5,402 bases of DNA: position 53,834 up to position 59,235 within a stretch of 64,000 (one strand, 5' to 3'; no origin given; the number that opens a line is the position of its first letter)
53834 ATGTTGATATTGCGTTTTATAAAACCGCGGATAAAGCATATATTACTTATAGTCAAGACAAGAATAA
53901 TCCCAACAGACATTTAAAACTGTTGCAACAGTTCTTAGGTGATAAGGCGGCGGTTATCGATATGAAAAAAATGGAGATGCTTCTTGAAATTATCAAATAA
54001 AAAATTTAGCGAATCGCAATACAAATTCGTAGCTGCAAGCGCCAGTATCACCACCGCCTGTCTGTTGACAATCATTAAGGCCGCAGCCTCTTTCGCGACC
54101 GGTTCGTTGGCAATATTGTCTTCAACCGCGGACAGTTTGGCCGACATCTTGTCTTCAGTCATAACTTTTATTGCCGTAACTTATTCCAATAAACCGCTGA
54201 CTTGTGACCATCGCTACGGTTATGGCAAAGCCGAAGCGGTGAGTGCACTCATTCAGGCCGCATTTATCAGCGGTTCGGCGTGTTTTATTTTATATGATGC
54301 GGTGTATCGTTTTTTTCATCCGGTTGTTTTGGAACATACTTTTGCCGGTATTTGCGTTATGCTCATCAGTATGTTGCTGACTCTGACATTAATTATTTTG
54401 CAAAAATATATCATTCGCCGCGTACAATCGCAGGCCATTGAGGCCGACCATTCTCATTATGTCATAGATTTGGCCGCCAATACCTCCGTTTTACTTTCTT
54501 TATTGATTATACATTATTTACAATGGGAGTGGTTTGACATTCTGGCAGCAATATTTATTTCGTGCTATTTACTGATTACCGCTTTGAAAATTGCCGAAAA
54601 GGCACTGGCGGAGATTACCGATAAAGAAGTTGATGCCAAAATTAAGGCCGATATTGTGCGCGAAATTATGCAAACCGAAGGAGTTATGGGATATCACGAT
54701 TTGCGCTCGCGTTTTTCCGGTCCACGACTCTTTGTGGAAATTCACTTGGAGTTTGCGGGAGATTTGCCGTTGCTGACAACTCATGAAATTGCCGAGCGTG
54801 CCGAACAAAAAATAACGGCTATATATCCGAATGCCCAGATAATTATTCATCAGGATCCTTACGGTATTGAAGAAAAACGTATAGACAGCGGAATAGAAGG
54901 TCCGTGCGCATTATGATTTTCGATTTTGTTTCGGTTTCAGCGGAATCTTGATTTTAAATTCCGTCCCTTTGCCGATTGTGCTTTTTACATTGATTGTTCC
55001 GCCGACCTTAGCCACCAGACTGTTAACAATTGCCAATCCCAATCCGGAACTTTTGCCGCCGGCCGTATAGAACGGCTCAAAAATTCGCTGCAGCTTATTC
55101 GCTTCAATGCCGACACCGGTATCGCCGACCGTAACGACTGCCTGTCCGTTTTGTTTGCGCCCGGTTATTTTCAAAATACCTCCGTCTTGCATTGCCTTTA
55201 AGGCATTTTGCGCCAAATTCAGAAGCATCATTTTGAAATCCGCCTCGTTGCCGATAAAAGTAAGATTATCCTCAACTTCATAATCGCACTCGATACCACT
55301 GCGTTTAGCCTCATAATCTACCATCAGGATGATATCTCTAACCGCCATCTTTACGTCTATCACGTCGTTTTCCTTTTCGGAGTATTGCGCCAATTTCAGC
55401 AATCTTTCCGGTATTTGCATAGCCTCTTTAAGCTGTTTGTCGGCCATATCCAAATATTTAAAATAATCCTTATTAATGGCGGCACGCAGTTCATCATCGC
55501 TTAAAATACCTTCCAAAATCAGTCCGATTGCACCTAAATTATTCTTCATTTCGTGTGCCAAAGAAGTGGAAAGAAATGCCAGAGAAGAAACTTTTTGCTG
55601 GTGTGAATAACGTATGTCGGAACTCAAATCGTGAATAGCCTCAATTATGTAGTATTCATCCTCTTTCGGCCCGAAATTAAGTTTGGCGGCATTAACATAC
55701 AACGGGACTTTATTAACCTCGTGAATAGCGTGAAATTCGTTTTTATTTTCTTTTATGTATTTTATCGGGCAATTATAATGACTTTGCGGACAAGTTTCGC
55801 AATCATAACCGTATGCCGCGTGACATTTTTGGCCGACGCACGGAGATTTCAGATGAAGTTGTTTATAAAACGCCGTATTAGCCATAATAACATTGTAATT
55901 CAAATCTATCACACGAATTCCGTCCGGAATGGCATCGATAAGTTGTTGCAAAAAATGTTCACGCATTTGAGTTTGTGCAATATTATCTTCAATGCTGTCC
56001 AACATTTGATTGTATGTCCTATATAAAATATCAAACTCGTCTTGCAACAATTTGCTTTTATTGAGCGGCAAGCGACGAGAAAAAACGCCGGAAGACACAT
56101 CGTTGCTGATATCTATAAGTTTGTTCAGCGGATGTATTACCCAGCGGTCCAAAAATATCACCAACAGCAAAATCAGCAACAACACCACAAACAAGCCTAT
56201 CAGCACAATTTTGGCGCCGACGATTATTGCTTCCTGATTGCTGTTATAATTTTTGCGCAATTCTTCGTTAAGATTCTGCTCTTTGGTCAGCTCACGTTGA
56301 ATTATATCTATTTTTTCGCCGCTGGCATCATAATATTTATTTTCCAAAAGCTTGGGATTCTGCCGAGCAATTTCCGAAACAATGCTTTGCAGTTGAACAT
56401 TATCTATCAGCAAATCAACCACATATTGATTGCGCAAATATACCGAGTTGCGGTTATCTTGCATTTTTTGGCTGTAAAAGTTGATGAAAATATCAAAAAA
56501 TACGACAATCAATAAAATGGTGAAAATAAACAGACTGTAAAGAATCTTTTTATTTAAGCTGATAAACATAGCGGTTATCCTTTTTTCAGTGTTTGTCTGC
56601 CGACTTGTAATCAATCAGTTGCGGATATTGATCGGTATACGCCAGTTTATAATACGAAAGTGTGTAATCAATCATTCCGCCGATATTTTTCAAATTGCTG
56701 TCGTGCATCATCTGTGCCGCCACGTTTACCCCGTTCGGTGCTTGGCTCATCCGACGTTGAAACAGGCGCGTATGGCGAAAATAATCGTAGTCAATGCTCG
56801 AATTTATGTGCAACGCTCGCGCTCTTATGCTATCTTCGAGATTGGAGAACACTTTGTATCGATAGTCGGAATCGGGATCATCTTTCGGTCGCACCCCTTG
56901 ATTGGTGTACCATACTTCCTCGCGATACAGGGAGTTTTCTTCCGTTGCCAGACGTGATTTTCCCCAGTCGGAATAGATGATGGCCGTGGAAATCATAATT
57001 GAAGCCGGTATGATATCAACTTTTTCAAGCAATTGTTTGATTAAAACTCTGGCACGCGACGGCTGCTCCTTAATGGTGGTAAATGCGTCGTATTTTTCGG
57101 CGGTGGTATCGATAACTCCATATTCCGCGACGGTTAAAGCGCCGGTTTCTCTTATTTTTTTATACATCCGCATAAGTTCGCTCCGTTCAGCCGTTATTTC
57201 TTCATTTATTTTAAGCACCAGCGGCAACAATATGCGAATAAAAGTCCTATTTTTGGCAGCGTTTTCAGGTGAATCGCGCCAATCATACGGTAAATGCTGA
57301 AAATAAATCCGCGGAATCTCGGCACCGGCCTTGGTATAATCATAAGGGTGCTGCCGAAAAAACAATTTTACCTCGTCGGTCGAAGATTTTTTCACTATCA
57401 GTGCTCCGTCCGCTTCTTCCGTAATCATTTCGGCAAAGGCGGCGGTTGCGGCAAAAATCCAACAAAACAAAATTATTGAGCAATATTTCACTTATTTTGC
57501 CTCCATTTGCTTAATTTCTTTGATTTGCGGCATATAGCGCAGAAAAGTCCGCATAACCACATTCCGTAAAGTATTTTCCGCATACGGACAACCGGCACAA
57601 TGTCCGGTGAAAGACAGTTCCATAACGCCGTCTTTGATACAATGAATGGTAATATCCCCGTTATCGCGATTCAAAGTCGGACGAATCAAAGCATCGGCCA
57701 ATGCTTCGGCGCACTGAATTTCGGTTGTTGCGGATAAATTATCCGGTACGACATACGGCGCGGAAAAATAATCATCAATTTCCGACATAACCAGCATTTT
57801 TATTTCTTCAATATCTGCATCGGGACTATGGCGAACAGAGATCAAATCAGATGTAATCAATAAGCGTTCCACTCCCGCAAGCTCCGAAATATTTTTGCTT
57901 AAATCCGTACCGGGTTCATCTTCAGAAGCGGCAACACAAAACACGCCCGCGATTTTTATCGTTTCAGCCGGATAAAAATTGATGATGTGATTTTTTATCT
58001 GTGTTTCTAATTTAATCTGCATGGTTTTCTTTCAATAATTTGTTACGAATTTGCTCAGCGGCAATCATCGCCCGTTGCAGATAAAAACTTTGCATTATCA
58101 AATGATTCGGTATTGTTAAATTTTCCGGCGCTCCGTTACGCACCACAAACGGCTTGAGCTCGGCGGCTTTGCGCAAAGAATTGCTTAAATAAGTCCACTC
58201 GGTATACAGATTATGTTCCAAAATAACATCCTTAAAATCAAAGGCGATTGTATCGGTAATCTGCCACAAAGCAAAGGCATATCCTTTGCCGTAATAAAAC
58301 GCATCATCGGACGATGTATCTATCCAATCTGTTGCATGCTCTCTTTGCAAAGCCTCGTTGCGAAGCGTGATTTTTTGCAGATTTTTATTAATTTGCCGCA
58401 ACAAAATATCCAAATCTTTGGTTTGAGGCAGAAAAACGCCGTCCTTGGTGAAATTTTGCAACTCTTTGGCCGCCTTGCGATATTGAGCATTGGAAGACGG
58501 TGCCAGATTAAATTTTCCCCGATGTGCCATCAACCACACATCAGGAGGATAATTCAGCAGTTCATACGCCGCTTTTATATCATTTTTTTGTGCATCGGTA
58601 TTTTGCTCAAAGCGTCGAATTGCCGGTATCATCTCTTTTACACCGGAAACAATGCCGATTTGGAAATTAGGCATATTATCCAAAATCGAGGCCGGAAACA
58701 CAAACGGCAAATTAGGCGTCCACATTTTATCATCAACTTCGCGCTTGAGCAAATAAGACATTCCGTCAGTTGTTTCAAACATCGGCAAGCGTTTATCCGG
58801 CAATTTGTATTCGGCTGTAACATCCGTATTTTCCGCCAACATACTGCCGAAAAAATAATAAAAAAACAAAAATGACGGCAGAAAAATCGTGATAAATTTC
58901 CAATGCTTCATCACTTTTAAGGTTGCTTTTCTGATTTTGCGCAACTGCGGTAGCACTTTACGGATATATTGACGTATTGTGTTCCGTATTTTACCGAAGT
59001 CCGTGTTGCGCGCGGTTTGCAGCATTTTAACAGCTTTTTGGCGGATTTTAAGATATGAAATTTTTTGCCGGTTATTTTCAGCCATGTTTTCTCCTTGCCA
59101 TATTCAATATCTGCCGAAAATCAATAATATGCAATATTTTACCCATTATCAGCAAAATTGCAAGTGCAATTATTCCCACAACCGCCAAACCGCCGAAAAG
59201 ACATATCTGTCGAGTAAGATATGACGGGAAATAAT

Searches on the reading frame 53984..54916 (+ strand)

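Call 10: search_protein_families(library=pfam, proteins=[window:53984-54916:+], max_evalue=0.001)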
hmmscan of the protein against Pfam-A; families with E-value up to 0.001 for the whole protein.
window:53984-54916:+ (310 aa): 2 families
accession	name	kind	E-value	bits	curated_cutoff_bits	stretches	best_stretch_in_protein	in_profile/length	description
PF01545.26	Cation_efflux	-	4.6e-39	134.7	26.6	1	21-211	4-197/198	Cation efflux family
PF16916.11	ZT_dimer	-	8.9e-20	70.9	26.7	1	219-293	4-78/78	Dimerisation domain of Zinc Transporter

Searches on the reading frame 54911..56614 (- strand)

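Call 10: search_protein_families(library=pfam, proteins=[window:54911-56614:-], max_evalue=0.001)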
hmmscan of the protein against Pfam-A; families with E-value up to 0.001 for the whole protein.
window:54911-56614:- (567 aa): 3 families
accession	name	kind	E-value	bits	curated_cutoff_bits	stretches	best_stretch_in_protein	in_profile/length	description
PF02518.31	HATPase_c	-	2.8e-24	86.1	26.4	1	456-560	2-110/111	Histidine kinase-, DNA gyrase B-, and HSP90-like ATPase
PF13188.13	PAS_8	-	2e-06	27.9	21.8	1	221-265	2-44/65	PAS domain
PF00672.30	HAMP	-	3.1e-06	27.9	25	1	157-210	4-53/53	HAMP domain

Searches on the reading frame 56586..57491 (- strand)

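Call 108: search_protein_families(library=pfam, proteins=[window:56586-57491:-], max_evalue=0.01)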
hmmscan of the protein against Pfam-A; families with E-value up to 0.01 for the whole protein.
window:56586-57491:- (301 aa): 1 family
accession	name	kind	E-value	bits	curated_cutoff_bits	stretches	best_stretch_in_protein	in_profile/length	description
PF01832.25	Glucosaminidase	-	1.3e-08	35.9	30.2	1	152-236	5-86/123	Mannosyl-glycoprotein endo-beta-N-acetylglucosaminidase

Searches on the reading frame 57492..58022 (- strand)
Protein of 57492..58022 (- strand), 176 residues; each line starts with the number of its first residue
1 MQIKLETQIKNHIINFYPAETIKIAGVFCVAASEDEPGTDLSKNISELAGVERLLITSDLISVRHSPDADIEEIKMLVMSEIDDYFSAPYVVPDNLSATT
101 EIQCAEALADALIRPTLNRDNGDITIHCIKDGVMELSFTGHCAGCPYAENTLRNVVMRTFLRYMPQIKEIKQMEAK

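Call 108: search_protein_families(library=pfam, proteins=[window:57492-58022:-], max_evalue=0.01)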
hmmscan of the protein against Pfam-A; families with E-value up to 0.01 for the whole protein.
window:57492-58022:- (176 aa): 2 families
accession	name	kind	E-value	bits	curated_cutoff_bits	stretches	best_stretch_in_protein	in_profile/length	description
PF01106.22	NifU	-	6.8e-15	55.4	27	1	112-170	8-66/67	NifU-like domain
PF08712.16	Nfu_N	-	5e-05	23.7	27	1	12-87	10-86/88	Scaffold protein Nfu/NifU N terminal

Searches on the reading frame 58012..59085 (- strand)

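Call 108: search_protein_families(library=pfam, proteins=[window:58012-59085:-], max_evalue=0.01)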
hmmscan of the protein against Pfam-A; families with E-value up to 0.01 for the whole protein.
window:58012-59085:- (357 aa): 1 family
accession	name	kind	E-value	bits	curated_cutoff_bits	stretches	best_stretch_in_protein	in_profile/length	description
PF10095.14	DUF2333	-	5e-15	55.7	22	2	239-350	218-327/330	Uncharacterized protein conserved in bacteria (DUF2333)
